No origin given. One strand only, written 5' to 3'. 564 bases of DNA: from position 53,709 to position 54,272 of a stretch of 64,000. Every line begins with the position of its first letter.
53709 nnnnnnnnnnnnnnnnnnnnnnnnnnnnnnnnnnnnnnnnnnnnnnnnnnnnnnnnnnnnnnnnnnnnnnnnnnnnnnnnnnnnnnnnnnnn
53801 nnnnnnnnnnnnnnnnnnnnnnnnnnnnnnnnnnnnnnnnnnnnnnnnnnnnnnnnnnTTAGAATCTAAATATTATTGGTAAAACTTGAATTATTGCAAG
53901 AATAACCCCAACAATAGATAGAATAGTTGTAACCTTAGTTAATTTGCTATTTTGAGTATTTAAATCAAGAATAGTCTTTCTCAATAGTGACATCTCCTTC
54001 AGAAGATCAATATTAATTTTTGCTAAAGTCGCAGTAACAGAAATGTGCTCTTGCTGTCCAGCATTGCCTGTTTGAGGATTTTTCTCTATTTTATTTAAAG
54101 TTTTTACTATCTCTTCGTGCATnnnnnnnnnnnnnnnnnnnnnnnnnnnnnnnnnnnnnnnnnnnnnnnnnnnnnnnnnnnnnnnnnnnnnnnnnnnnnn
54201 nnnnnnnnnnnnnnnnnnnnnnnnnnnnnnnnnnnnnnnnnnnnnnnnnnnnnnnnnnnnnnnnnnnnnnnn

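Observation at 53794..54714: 46-bp direct repeats bracket a DHFR-like cassette and create a coupled upstream ORF from a copied deacetylase gene start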

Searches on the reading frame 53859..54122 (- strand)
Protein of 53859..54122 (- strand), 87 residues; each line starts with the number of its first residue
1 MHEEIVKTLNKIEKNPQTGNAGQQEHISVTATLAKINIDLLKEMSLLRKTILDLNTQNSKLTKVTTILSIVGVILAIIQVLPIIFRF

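Call 7: search_protein_families(library=pfam, proteins=[window:53859-54122:-], max_evalue=0.01)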
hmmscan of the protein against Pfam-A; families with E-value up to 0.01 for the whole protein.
window:53859-54122:- (87 aa): 0 families

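Call 8: search_protein_families(library=ncbifam, proteins=[window:53859-54122:-], max_evalue=0.01)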
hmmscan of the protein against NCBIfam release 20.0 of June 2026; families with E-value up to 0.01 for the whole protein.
window:53859-54122:- (87 aa): 0 families

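Call 35: find_homologous_proteins(query=window:53859-54122:-, max_evalue=0.001)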
Query window:53859-54122:- (87 aa): 4 proteins with E <= 0.001 among 7 candidates.
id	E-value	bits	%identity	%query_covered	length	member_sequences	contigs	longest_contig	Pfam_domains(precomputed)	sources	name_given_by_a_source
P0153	3.8e-45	168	100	100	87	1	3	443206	-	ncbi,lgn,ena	-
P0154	4.3e-31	124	73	97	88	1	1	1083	-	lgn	-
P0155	2.2e-29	118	70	100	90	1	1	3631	-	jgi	jgi:hypothetical protein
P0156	7.5e-27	110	69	92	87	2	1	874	-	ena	-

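Call 36: find_encoding_contigs(protein=P0155, flank=5000, max_places=3)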
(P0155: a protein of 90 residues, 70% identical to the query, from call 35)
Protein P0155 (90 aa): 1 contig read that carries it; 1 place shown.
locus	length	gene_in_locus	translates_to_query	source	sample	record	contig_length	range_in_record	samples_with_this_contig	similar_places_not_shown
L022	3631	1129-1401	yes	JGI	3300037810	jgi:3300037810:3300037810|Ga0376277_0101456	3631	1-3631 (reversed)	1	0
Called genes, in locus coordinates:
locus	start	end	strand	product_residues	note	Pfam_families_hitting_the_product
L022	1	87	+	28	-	?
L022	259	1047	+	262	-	-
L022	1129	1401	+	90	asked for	-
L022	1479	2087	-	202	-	-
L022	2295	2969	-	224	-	PF00565:SNase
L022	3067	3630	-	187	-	?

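Call 37: find_encoding_contigs(protein=P0154, flank=5000, max_places=3)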
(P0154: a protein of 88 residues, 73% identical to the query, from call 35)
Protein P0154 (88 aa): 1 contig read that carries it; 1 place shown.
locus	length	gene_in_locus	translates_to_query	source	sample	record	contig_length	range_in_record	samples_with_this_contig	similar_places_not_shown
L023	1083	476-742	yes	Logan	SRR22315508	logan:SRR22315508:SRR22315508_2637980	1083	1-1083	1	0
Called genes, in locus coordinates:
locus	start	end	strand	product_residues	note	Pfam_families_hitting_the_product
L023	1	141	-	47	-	?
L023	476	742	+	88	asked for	-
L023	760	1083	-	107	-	?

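Call 38: find_encoding_contigs(protein=P0156, flank=5000, max_places=3)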
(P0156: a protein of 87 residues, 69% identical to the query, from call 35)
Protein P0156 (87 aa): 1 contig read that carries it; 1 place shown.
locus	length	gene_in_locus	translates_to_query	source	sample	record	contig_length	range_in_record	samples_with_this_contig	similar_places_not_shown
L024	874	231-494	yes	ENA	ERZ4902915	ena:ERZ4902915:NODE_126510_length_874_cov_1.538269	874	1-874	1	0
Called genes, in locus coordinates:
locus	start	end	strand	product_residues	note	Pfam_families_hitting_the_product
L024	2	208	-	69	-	?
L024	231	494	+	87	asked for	-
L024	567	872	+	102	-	?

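Call 52: search_protein_families(library=padloc, proteins=[window:53859-54122:-], max_evalue=0.01)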
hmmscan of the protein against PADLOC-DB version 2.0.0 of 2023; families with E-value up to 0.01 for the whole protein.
window:53859-54122:- (87 aa): 0 families

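Call 54: search_protein_families(library=phrogs, proteins=[window:53859-54122:-], max_evalue=0.001)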
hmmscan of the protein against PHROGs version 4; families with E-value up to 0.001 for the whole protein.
window:53859-54122:- (87 aa): 0 families
